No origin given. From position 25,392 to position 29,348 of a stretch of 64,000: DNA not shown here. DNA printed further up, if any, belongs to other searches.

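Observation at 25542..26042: Rhs C-terminal extension = glycine-zipper hydrophobic block + sorting-signal-like Cys/hydrophobic/Arg tail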

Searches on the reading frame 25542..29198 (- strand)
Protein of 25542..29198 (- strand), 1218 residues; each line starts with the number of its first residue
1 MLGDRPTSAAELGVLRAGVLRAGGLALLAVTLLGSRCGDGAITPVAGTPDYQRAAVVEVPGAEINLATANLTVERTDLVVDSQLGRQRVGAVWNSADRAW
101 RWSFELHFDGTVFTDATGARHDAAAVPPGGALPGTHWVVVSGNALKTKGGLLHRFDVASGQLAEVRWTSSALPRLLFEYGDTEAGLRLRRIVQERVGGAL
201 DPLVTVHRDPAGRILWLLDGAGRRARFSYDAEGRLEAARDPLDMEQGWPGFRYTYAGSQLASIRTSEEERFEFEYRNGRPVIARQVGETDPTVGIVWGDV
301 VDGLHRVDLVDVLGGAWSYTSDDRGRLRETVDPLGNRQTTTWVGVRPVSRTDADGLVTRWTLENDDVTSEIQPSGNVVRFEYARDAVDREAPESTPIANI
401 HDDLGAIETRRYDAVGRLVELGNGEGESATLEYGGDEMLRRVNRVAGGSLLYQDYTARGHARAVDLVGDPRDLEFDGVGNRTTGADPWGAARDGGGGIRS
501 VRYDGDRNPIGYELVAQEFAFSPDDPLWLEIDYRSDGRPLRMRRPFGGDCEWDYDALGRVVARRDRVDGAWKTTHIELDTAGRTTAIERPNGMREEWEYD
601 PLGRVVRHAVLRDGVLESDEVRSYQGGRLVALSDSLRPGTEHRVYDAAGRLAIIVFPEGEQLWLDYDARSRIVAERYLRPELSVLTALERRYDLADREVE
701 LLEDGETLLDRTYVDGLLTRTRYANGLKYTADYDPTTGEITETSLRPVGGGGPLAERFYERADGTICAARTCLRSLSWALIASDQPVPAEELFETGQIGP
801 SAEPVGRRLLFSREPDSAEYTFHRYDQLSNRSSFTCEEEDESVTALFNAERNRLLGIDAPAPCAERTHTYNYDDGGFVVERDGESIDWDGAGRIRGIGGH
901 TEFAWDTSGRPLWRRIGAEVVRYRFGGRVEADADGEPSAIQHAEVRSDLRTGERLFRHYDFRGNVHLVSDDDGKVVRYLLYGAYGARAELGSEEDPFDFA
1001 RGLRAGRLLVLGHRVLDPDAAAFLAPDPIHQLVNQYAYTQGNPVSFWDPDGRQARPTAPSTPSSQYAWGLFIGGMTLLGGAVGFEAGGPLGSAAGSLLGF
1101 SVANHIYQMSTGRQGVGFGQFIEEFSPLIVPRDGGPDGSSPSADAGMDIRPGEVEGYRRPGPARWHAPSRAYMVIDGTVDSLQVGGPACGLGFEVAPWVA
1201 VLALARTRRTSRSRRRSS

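Call 5: search_protein_families(library=ncbifam, proteins=[window:25542-29198:-], max_evalue=10)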
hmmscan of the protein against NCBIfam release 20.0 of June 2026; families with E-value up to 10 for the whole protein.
window:25542-29198:- (1218 aa): 2 families
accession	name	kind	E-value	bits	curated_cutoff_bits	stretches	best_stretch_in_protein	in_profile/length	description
TIGR01643.1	YD_repeat_2x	repeat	2.7e-24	84.7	15.8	5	645-676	1-32/42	YD repeat-containing protein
TIGR03696.1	Rhs_assc_core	domain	4.2e-11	43.2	32.5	1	981-1051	1-75/76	RHS repeat-associated core domain-containing protein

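Call 6: search_protein_families(library=pfam, proteins=[window:25542-29198:-], max_evalue=10)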
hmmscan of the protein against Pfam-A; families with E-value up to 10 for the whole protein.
window:25542-29198:- (1218 aa): 2 families
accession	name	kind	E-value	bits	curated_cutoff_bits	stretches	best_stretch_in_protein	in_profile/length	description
PF05593.20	RHS_repeat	-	8.8e-19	67.9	22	7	579-607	2-30/38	RHS Repeat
PF20721.2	C19orf12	-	0.18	12.1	30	1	1069-1102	46-79/163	C19orf12-like protein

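Call 14: find_homologous_proteins(query=window:25545-29198:-, max_evalue=1e-10)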
Query window:25545-29198:- (1218 aa): 223 proteins with E <= 1e-10 among 8000 candidates; the best 120 are listed.
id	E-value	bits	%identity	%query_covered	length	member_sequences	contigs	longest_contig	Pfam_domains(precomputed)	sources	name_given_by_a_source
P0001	0.0e+0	2786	100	100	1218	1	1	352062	PF05593.20,PF25023.2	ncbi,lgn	ncbi:MAG: RHS repeat domain-containing protein [Myxococcota bacterium]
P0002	0.0e+0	1630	61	96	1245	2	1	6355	PF05593.20,PF25023.2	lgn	-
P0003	0.0e+0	1457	57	97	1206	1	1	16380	PF05593.20,PF25023.2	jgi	-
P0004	2.5e-228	779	42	88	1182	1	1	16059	PF05593.20,PF25023.2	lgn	-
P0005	5.2e-221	755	-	-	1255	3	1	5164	PF05593.20,PF25023.2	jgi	jgi:RHS repeat-associated protein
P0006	5.6e-219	748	40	85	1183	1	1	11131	PF05593.20,PF25023.2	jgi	jgi:RHS repeat-associated protein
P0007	2.5e-215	736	42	83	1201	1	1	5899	PF05593.20,PF25023.2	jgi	jgi:RHS repeat-associated protein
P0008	9.4e-215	734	42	85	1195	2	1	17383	PF05593.20,PF25023.2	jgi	-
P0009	6.1e-212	725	41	87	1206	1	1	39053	PF05593.20,PF25023.2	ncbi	-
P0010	1.1e-206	708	42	84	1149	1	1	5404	PF05593.20,PF25023.2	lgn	-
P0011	1.3e-206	707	42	83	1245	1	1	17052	PF05593.20,PF25023.2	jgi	jgi:RHS repeat-associated protein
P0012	3.0e-203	696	40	85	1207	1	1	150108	PF05593.20,PF25023.2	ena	-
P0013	4.6e-203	696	42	84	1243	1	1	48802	PF05593.20,PF25023.2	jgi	jgi:RHS repeat-associated protein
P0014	1.2e-199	684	41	84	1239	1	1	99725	PF05593.20,PF25023.2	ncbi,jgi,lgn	-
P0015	1.5e-199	684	40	86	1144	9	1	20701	PF05593.20,PF25023.2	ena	-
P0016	2.1e-198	680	40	83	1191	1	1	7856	PF05593.20,PF25023.2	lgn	-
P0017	4.1e-198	679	41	87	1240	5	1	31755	PF05593.20,PF25023.2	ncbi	-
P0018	8.4e-198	678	39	91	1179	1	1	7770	PF05593.20,PF25023.2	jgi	-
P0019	3.1e-197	676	39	91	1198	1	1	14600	PF05593.20,PF25023.2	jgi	jgi:RHS repeat-associated protein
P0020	3.2e-196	673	40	84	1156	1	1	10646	PF05593.20,PF25023.2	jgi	jgi:RHS repeat-associated protein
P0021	5.0e-196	672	40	84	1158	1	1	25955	PF05593.20,PF25023.2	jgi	-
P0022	5.0e-195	669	41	83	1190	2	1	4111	PF05593.20,PF25023.2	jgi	jgi:RHS repeat-associated protein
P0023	3.3e-193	663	39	84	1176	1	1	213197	PF05593.20,PF25023.2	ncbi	-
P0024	8.0e-193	662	40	84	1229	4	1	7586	PF05593.20,PF25023.2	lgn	-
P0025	5.0e-191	656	39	82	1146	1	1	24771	PF05593.20,PF25023.2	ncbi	-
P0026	3.4e-190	653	39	85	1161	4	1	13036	PF05593.20,PF25023.2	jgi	jgi:RHS repeat-associated protein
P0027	2.2e-189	650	36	87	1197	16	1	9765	PF05593.20,PF25023.2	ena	-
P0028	3.1e-189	650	39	85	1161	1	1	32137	PF05593.20,PF25023.2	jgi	jgi:RHS repeat-associated protein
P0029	7.1e-189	649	40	85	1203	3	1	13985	PF05593.20,PF25023.2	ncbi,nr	ncbi:MAG TPA: RHS repeat-associated core domain-containing protein [Myxococcota bacterium]|nr:RHS re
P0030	2.3e-188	647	38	86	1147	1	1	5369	PF05593.20,PF25023.2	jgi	-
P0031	3.5e-187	643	39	86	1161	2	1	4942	PF05593.20,PF25023.2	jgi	jgi:RHS repeat-associated protein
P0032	1.1e-186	641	36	84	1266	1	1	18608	PF05593.20,PF25023.2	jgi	jgi:RHS repeat-associated protein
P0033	3.6e-186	640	38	86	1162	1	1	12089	PF05593.20,PF25023.2,PF13860.13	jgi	jgi:RHS repeat-associated protein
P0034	1.5e-185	638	39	89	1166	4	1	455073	PF05593.20,PF25023.2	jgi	jgi:RHS repeat-associated protein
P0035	1.8e-185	637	39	83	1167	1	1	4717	PF05593.20,PF25023.2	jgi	jgi:RHS repeat-associated protein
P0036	1.9e-185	637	39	85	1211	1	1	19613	PF05593.20,PF25023.2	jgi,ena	-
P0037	5.4e-185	636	39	84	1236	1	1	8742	PF05593.20,PF25023.2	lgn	-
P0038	5.4e-184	632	38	87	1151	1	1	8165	PF05593.20,PF25023.2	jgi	-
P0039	1.7e-182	627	38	85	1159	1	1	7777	PF05593.20,PF25023.2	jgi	jgi:RHS repeat-associated protein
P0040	5.0e-182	626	38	85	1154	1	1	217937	PF05593.20,PF25023.2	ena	-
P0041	2.4e-181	624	39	83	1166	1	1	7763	PF05593.20,PF25023.2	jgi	jgi:RHS repeat-associated protein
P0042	6.2e-181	622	40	57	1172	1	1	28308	PF05593.20,PF25023.2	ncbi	-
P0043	6.8e-181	622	38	88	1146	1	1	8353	PF05593.20,PF25023.2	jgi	jgi:RHS repeat-associated protein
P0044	8.9e-181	622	38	85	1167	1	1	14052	PF05593.20,PF25023.2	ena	-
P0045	1.4e-180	621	38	85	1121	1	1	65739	PF05593.20,PF25023.2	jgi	jgi:RHS repeat-associated protein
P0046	8.8e-180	618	39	83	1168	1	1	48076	PF05593.20,PF25023.2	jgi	jgi:RHS repeat-associated protein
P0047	9.3e-179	615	37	86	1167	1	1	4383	PF05593.20,PF25023.2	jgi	jgi:RHS repeat-associated protein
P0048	5.6e-178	612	39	81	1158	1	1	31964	PF05593.20,PF25023.2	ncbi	-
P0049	4.8e-177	609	38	86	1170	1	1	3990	PF05593.20,PF25023.2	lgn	-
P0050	1.0e-176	608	38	82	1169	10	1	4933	PF05593.20,PF25023.2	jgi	jgi:RHS repeat-associated protein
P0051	7.5e-176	605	36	84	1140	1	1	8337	PF05593.20,PF25023.2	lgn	-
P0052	7.7e-176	605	39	83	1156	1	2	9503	PF05593.20,PF25023.2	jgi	jgi:RHS repeat-associated protein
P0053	4.0e-174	600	36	87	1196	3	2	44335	PF05593.20,PF25023.2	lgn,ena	-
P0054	1.1e-171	592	38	83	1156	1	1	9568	PF05593.20,PF25023.2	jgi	jgi:RHS repeat-associated protein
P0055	4.6e-170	586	38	85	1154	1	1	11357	PF05593.20,PF25023.2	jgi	jgi:RHS repeat-associated protein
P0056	7.1e-170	586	38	83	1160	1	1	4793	PF05593.20,PF25023.2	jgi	jgi:RHS repeat-associated protein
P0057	6.7e-168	579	38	83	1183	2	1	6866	PF05593.20,PF25023.2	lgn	-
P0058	1.2e-162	562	38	84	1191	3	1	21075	PF05593.20,PF25023.2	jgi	jgi:RHS repeat-associated protein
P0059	1.0e-160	555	36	88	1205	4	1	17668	PF05593.20,PF25023.2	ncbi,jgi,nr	ncbi:MAG: hypothetical protein JRH10_10430 [Deltaproteobacteria bacterium]|nr:hypothetical protein [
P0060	3.0e-159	550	35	86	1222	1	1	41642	PF05593.20,PF25023.2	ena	-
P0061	1.1e-155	539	35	88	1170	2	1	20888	PF05593.20,PF25023.2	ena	-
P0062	1.3e-155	538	39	71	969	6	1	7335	PF05593.20,PF25023.2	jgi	jgi:RHS repeat-associated protein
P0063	7.4e-152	526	37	83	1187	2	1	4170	PF05593.20,PF25023.2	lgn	-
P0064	3.9e-150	520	36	83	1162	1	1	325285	PF05593.20,PF25023.2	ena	-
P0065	4.6e-149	517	34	84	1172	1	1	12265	PF05593.20,PF25023.2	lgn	-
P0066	2.7e-144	501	38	77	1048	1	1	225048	PF05593.20,PF25023.2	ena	-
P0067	9.3e-142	492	35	91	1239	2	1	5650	PF05593.20,PF25023.2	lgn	-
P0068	5.6e-139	483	34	84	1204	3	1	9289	PF05593.20,PF25023.2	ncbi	-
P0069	2.9e-63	232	29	82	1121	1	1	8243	PF05593.20,PF25023.2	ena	-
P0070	1.1e-39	154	24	77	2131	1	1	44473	PF05593.20,PF25023.2,PF20148.5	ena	-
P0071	8.8e-35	138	26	73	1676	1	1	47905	PF05593.20,PF25023.2,PF20148.5,PF03527.21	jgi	-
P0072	2.3e-34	137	25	76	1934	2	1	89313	PF22352.3,PF00801.27,PF05593.20,PF25023.2,PF18911.7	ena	-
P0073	9.2e-33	131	25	70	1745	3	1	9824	PF05593.20,PF25023.2,PF20148.5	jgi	-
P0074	1.1e-30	125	27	38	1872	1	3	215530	PF05593.20,PF25023.2,PF20148.5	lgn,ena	-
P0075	2.0e-30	124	26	73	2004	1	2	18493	PF24085.2,PF05593.20,PF25023.2,PF20148.5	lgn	-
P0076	3.3e-30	123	25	75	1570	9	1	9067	PF05593.20,PF25023.2,PF20148.5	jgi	-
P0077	3.9e-30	123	25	72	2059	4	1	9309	PF05593.20,PF25023.2,PF20148.5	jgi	jgi:RHS repeat-associated protein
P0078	1.7e-29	121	24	70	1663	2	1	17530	PF05593.20,PF25023.2,PF20148.5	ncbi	-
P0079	2.6e-27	113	24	71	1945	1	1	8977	PF05593.20,PF25023.2,PF20148.5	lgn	-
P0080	5.0e-27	112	26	74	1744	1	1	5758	PF07000.18,PF05593.20,PF25023.2,PF20148.5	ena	-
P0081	1.6e-26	111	29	43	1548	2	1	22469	PF05593.20,PF25023.2,PF20148.5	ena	-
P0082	1.3e-25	108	24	70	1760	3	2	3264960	PF05593.20,PF25023.2,PF20148.5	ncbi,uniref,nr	ncbi:DUF6531 domain-containing protein [Cellulomonas bogoriensis]|uniref:DUF6531 domain-containing p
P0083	1.9e-25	107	27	73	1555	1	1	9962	PF05593.20,PF25023.2,PF20148.5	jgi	jgi:RHS repeat-associated protein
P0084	3.1e-25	107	26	70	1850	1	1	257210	PF05593.20,PF03793.25,PF25023.2,PF20148.5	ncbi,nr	ncbi:MAG: PASTA domain-containing protein [Planctomycetia bacterium]|nr:PASTA domain-containing prot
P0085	4.2e-25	106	24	69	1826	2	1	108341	PF07691.18,PF05593.20,PF25023.2,PF20148.5,PF14411.13,PF03527.21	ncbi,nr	ncbi:MAG TPA: HNH/ENDO VII family nuclease [Candidatus Limnocylindria bacterium]|nr:HNH/ENDO VII fam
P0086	9.3e-25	105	26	70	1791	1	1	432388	PF05593.20,PF25023.2,PF20148.5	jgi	jgi:RHS repeat-associated protein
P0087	1.6e-24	104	28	38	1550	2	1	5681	PF14040.12,PF05593.20,PF25023.2,PF20148.5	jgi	jgi:RHS repeat-associated protein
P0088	8.6e-24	102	28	33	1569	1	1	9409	PF05593.20,PF25023.2,PF20148.5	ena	-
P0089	3.9e-23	100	25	69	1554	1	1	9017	PF05593.20,PF25023.2,PF20148.5,PF15633.12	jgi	jgi:RHS repeat-associated protein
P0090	4.4e-23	99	29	39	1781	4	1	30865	PF05593.20,PF25023.2,PF20148.5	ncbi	-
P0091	5.0e-23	99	24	77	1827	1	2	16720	PF05593.20,PF25023.2,PF20148.5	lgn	-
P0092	9.4e-23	98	29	43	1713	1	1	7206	PF05593.20,PF25023.2,PF20148.5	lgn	-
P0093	2.6e-22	97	25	73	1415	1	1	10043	PF07591.16,PF05593.20,PF15657.12,PF25023.2,PF20148.5,PF13403.12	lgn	-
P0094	2.7e-22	97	28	39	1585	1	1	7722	PF05593.20,PF25023.2,PF20148.5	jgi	jgi:RHS repeat-associated protein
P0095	3.6e-22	96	26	43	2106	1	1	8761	PF05593.20,PF25023.2,PF20148.5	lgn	-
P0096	4.0e-22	96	28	39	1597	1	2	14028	PF05593.20,PF25023.2,PF20148.5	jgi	jgi:RHS repeat-associated protein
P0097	6.4e-22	96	27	70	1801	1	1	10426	PF05593.20,PF25023.2,PF20148.5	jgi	jgi:RHS repeat-associated protein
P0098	9.8e-22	95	24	70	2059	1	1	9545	PF00801.27,PF05593.20,PF25023.2,PF13860.13,PF07676.19,PF20148.5,PF18911.7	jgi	jgi:RHS repeat-associated protein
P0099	1.6e-21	94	27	42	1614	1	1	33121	PF05593.20,PF25023.2,PF20148.5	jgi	-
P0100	2.1e-21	94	26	65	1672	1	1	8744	PF22352.3,PF00801.27,PF18981.7,PF05593.20,PF25023.2,PF20148.5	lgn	-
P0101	2.5e-21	94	25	71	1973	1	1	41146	PF15283.13,PF05593.20,PF25023.2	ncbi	-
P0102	2.6e-21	94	28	43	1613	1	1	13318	PF05593.20,PF25023.2,PF20148.5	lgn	-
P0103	2.6e-21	94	27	75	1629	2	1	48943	PF05593.20,PF25023.2,PF20148.5,PF15633.12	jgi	-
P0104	4.2e-21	93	26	56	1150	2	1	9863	PF05593.20,PF25023.2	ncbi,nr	ncbi:MAG: hypothetical protein QOH83_318, partial [Solirubrobacteraceae bacterium]|nr:hypothetical p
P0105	7.0e-21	92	24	71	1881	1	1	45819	PF13229.13,PF05593.20,PF25023.2,PF20148.5,PF05048.20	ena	-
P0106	1.1e-20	91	25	40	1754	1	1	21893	PF05593.20,PF25023.2,PF22596.3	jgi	jgi:RHS repeat-associated protein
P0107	1.3e-20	91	24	76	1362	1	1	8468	PF05593.20,PF25023.2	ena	-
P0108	1.6e-20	91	28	39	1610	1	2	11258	PF05593.20,PF25023.2,PF20148.5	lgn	-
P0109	2.6e-20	90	29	39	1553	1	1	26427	PF05593.20,PF25023.2,PF20148.5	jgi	jgi:RHS repeat-associated protein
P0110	5.4e-20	89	25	70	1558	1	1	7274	PF05593.20,PF25023.2,PF20148.5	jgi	jgi:RHS repeat-associated protein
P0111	8.4e-20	88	28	58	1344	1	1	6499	PF05593.20,PF25023.2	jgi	jgi:RHS repeat-associated protein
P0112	1.1e-19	88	25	61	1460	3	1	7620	PF05593.20,PF25023.2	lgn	-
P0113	1.1e-19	88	26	69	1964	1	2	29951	PF05593.20,PF25023.2,PF20148.5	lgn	-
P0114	1.1e-19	88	27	70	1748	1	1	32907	PF05593.20,PF25023.2,PF20148.5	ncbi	-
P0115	1.9e-19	87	25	70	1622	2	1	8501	PF05593.20,PF25023.2,PF20148.5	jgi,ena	-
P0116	2.1e-19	87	26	69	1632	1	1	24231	PF05593.20,PF25023.2,PF20148.5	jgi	jgi:RHS repeat-associated protein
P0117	2.2e-19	87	27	50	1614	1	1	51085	PF14040.12,PF05593.20,PF25023.2,PF20148.5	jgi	jgi:RHS repeat-associated protein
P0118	4.2e-19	86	21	40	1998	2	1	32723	PF05593.20,PF25023.2,PF20148.5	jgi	jgi:RHS repeat-associated protein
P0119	1.8e-18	84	28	42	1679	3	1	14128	PF05593.20,PF18648.9,PF25023.2,PF20148.5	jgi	jgi:RHS repeat-associated protein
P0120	1.9e-18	84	25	74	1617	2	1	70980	PF05593.20,PF25023.2,PF20148.5,PF15633.12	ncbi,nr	ncbi:MAG TPA: HYD1 signature containing ADP-ribosyltransferase family protein [Solirubrobacteraceae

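Call 21: find_encoding_contigs(protein=P0003, flank=8000, max_places=2)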
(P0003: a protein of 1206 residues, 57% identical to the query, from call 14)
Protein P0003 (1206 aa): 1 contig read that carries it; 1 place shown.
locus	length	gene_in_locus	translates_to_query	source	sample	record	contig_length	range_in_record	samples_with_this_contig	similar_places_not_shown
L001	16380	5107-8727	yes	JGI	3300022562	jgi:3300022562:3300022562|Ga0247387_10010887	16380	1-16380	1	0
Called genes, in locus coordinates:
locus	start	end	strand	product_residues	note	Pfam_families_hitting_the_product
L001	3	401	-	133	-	?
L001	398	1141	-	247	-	PF10520:Lipid_desat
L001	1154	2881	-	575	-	PF03403:PAF-AH_p_II (weak), PF12740:PETase, PF07224:Chlorophyllase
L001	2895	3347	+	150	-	PF04379:DUF525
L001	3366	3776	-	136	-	PF04828:GFA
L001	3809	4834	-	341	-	-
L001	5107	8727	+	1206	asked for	PF05593:RHS_repeat (faint), PF25023:TEN_YD-shell (faint)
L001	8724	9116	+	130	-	-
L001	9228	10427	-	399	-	PF00108:Thiolase_N, PF22691:Thiolase_C_1, PF02803:Thiolase_C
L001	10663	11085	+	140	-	PF11969:DcpS_C, PF01230:HIT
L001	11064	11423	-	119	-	PF08100:Dimerisation (weak), PF01022:HTH_5 (weak), PF12840:HTH_20, PF24033:DUF7342 (weak), PF01047:MarR, PF12802:MarR_2 (weak), PF13412:HTH_24 (weak)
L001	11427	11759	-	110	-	-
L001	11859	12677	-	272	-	PF00106:adh_short, PF08659:KR, PF01370:Epimerase, PF13460:NAD_binding_10, PF13561:adh_short_C2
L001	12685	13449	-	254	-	PF00106:adh_short, PF08659:KR, PF23441:SDR (weak), PF13561:adh_short_C2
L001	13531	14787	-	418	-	PF02517:Rce1-like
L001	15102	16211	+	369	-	PF00487:FA_desaturase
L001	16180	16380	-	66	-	?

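Call 22: find_encoding_contigs(protein=P0002, flank=8000, max_places=2)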
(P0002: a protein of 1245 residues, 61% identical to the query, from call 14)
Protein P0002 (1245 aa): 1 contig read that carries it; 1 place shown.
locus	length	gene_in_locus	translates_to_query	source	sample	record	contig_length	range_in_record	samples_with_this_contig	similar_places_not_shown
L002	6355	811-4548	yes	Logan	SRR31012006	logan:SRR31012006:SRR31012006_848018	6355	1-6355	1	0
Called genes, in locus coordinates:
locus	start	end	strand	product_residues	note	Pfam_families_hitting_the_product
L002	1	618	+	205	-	?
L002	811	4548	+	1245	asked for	PF05593:RHS_repeat (faint), PF25023:TEN_YD-shell (faint)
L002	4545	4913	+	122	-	-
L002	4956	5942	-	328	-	-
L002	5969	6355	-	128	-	?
